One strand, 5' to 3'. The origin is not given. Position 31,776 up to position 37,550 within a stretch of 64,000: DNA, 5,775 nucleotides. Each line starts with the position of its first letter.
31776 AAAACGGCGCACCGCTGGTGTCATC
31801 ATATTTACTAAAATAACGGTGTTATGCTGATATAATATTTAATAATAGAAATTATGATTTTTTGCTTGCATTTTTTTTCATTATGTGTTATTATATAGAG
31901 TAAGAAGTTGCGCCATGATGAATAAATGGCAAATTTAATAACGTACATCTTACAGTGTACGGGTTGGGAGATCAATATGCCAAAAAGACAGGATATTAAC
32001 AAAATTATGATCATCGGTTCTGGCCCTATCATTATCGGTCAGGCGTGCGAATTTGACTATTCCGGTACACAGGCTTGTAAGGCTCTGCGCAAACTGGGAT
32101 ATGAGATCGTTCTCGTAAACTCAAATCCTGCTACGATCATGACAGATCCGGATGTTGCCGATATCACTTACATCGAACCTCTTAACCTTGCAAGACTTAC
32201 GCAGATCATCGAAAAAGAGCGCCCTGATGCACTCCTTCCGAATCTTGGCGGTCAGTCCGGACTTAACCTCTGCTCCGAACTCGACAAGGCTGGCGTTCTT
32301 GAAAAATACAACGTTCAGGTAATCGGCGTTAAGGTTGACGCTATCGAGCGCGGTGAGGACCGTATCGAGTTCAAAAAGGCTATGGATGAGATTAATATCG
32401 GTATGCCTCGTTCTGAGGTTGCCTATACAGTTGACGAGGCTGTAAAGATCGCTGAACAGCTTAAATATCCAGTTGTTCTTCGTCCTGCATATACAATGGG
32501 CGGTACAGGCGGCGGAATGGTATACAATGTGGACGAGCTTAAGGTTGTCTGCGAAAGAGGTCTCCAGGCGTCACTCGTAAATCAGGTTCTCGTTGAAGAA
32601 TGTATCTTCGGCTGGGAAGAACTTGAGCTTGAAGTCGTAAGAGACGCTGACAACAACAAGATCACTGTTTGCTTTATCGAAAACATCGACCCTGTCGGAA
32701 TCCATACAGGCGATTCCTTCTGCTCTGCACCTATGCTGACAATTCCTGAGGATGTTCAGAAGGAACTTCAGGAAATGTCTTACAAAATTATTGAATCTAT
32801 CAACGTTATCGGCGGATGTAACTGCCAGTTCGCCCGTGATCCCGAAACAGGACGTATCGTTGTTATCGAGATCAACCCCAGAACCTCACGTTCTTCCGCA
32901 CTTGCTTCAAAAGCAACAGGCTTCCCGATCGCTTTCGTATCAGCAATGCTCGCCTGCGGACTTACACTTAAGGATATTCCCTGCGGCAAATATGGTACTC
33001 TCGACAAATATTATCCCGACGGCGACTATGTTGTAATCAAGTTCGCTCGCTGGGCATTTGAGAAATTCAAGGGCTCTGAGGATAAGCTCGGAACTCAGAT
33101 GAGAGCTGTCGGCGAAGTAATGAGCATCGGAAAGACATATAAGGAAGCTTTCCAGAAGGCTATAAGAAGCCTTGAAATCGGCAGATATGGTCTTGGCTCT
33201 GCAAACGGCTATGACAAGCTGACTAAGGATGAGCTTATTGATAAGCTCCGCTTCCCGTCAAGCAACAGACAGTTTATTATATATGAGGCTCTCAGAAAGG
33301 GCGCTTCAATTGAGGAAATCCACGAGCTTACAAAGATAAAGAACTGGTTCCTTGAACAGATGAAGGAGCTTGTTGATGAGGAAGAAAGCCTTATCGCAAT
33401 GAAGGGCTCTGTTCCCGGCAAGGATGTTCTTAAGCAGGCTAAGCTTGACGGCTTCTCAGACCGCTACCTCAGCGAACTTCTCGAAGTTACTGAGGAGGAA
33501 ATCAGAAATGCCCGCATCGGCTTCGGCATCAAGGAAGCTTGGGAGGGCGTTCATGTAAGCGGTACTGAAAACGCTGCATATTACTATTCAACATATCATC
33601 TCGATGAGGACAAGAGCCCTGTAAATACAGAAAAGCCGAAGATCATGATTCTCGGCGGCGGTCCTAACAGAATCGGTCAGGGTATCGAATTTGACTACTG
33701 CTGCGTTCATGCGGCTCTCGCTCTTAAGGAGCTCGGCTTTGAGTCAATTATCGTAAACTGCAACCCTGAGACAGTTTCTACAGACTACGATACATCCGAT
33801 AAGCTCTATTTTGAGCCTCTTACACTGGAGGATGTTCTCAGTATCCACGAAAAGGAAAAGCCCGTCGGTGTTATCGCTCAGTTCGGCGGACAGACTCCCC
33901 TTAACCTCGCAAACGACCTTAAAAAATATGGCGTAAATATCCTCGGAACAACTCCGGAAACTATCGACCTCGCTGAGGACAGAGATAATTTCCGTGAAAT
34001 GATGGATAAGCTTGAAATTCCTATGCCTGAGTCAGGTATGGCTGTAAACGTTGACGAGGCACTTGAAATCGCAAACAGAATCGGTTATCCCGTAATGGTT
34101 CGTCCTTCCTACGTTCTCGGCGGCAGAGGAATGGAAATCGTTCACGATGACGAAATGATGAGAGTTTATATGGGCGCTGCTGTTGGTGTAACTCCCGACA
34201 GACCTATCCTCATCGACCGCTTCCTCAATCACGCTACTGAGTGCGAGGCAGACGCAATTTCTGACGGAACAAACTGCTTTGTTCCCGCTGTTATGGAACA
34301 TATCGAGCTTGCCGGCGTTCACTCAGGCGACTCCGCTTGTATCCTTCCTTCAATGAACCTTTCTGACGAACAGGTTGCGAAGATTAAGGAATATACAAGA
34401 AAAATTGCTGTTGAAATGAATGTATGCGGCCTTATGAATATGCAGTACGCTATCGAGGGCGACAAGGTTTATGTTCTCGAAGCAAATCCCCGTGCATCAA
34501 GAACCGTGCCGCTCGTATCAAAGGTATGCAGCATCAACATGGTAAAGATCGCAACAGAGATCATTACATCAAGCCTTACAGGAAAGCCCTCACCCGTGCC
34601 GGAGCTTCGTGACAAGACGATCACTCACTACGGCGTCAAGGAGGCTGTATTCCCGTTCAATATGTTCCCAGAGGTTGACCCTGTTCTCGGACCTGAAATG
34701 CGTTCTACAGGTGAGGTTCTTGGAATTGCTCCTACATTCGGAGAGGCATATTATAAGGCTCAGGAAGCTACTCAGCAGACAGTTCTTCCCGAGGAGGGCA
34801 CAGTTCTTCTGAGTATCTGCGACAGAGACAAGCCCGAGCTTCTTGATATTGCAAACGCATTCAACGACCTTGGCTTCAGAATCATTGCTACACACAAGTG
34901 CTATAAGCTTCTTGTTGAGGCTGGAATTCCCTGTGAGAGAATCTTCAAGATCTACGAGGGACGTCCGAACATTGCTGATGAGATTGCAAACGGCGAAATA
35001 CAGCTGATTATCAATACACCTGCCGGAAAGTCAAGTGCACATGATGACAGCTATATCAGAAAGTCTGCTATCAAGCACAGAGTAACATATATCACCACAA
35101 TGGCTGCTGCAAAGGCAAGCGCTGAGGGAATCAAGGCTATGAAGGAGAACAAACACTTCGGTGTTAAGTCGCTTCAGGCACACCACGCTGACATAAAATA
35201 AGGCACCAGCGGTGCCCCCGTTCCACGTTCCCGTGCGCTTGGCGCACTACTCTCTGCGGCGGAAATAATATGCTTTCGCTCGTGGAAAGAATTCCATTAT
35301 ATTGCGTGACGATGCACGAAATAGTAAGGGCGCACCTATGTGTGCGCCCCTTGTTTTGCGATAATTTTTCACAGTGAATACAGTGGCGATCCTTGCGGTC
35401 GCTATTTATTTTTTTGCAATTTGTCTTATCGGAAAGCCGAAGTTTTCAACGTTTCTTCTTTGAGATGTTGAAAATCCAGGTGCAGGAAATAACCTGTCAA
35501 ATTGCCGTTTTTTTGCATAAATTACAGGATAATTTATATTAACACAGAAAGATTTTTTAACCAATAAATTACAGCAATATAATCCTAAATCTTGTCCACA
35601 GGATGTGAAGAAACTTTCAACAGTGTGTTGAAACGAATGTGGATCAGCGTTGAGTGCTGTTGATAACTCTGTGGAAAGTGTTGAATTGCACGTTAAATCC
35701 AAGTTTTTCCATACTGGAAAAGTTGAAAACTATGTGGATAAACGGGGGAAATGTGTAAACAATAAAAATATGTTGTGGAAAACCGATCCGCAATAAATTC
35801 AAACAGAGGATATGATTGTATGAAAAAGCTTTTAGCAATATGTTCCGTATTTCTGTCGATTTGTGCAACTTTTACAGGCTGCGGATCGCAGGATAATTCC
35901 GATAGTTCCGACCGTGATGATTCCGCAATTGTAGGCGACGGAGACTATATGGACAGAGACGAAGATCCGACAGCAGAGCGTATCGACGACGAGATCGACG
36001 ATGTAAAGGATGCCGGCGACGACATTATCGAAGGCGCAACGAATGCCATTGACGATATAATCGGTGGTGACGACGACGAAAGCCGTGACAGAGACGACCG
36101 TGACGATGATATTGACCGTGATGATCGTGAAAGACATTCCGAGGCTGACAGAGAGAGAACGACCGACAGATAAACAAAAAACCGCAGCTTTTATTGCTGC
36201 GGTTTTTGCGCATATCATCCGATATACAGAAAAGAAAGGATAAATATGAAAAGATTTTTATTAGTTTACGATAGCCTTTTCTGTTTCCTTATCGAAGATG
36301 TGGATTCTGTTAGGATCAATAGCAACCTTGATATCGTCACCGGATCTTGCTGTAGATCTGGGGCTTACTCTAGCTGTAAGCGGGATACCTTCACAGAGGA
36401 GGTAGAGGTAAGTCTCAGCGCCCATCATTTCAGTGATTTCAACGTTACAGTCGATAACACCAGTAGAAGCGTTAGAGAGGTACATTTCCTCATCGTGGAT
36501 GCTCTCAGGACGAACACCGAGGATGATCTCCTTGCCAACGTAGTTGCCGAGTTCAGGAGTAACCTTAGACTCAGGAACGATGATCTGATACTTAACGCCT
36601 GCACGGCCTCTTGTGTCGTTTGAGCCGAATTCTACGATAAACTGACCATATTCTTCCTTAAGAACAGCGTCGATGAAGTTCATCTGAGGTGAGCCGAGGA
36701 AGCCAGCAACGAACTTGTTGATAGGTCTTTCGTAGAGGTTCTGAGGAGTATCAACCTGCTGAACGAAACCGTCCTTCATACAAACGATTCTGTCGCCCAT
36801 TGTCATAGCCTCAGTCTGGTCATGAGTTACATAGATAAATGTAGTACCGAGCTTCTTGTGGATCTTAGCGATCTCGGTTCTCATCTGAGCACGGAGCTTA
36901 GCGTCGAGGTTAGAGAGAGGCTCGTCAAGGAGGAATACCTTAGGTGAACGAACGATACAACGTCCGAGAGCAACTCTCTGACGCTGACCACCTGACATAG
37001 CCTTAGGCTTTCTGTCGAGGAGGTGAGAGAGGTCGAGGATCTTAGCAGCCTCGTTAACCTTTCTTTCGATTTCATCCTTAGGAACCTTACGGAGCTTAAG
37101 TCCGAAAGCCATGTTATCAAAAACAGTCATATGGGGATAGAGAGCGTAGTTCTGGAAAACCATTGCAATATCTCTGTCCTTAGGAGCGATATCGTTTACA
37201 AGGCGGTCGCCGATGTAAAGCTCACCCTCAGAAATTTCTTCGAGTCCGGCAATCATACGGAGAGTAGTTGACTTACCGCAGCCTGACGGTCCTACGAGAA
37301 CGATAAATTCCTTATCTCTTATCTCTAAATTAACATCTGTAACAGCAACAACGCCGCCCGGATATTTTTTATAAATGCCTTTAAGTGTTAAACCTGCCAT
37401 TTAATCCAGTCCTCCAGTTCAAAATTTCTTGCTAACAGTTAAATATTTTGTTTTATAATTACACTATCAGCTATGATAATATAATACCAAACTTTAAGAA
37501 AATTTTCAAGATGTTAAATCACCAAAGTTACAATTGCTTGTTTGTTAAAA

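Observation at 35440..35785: Second dense DnaA-box cluster about 19 kb from oriC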

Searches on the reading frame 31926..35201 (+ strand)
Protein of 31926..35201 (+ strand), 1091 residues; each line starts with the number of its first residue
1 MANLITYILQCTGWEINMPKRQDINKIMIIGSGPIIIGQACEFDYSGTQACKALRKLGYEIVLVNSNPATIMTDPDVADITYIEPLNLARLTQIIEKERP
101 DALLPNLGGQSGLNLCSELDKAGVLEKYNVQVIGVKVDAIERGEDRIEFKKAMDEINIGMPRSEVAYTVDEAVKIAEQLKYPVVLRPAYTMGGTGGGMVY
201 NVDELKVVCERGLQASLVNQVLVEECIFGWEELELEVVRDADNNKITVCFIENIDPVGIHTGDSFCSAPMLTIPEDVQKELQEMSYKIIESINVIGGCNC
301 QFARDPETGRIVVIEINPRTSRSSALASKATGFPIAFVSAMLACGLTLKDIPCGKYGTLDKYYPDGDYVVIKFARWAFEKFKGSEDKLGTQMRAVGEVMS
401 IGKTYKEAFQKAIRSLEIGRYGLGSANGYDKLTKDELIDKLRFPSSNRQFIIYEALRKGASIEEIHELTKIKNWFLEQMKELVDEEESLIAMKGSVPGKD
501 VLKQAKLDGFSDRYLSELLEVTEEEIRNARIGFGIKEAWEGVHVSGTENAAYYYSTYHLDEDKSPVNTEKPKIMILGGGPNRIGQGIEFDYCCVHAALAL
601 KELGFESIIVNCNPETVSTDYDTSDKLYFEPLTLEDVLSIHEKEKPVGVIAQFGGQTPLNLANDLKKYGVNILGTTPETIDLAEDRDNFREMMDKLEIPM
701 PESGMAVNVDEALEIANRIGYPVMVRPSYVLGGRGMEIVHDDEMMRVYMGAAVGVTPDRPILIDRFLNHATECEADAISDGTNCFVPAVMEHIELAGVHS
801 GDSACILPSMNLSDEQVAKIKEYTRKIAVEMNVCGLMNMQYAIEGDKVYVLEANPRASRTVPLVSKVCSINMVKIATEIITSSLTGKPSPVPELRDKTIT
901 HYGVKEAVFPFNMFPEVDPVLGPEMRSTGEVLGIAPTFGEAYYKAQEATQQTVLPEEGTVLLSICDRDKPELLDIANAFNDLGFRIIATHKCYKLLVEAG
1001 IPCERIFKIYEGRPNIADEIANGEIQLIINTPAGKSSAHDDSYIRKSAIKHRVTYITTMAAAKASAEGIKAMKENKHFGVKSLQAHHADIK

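Call 10: search_protein_families(library=pfam, proteins=[window:31926-35201:+])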
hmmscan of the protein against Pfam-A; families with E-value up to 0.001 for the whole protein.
window:31926-35201:+ (1091 aa): 11 families
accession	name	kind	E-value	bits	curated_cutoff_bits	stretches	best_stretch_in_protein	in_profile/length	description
PF25596.1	CPSase_L_D1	-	3.7e-99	327.2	27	2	570-681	2-117/118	Carbamoyl phosphate synthase preATP-grasp domain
PF02786.22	CPSase_L_D2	-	1.6e-96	322.3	19.8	2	145-349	1-209/211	Carbamoyl-phosphate synthase L chain, ATP binding domain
PF02787.25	CPSase_L_D3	-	1.2e-25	89.7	26.6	1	440-518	2-79/80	Carbamoyl-phosphate synthetase large chain, oligomerisation domain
PF02222.28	ATP-grasp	-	1e-21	77.8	27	2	692-857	2-163/179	ATP-grasp domain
PF02142.27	MGS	-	2.1e-19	69.9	24.1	1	971-1057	1-94/94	MGS-like domain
PF07478.18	Dala_Dala_lig_C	-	2.8e-15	56.8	24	2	172-318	28-174/204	D-ala D-ala ligase C-terminus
PF15632.11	ATPgrasp_Ter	-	6.6e-11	42.5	29.1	1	818-883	47-111/131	ATP-grasp in the biosynthetic pathway with Ter operon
PF13549.11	ATP-grasp_5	-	3.5e-09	36.8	27.6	0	147-186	13-52/221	ATP-grasp domain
PF02655.19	ATP-grasp_3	-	9.8e-08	32.7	23.2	0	145-320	3-157/160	ATP-grasp domain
PF08442.15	ATP-grasp_2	-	4.9e-07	30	29.5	0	150-248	8-122/202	ATP-grasp domain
PF01071.24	GARS_A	-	4e-05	24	27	0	689-856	6-188/194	Phosphoribosylglycinamide synthetase, ATP-grasp (A) domain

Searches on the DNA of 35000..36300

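Call 20: search_rna_families(source=window, start=35000, end=36300, threshold=evalue, max_evalue=1)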
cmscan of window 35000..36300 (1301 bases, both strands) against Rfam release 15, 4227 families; matches with E-value up to 1: 2.
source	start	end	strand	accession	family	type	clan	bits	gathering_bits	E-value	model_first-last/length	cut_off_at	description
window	35036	35111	+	RF00069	SNORD24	Gene; snRNA; snoRNA; CD-box;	-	22.6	41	0.67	1-76/76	no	Small nucleolar RNA SNORD24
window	35314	35415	+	RF01808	MicX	Gene; sRNA;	-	16.7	75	0.68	1-194/194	no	MicX Vibrio cholerae sRNA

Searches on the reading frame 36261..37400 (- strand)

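Call 10: search_protein_families(library=pfam, proteins=[window:36261-37400:-])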
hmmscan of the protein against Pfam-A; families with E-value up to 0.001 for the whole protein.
window:36261-37400:- (379 aa): 8 families
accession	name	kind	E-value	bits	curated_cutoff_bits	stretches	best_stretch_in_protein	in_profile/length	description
PF00005.33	ABC_tran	-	2.9e-33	115.8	25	1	21-162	2-136/137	ABC transporter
PF17912.7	OB_MalK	-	9.8e-12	46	27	1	236-301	1-53/53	MalK OB fold domain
PF03459.23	TOBE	-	1.6e-06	28.7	22.3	1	316-368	7-64/64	TOBE domain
PF13304.12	AAA_21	-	1.9e-06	28.6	27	0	32-74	1-40/304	AAA domain, putative AbiEii toxin, Type IV TA system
PF02463.25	SMC_N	-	3.6e-06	27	40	1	29-206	23-209/220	RecF/RecN/SMC N terminal domain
PF08402.16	TOBE_2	-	3.8e-06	27.4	21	1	294-369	1-76/76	TOBE domain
PF03215.21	Rad17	-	8.3e-05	23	23.8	1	24-96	39-111/186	Rad17 P-loop domain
PF13401.12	AAA_22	-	0.00026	21.8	27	1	29-54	4-29/130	AAA domain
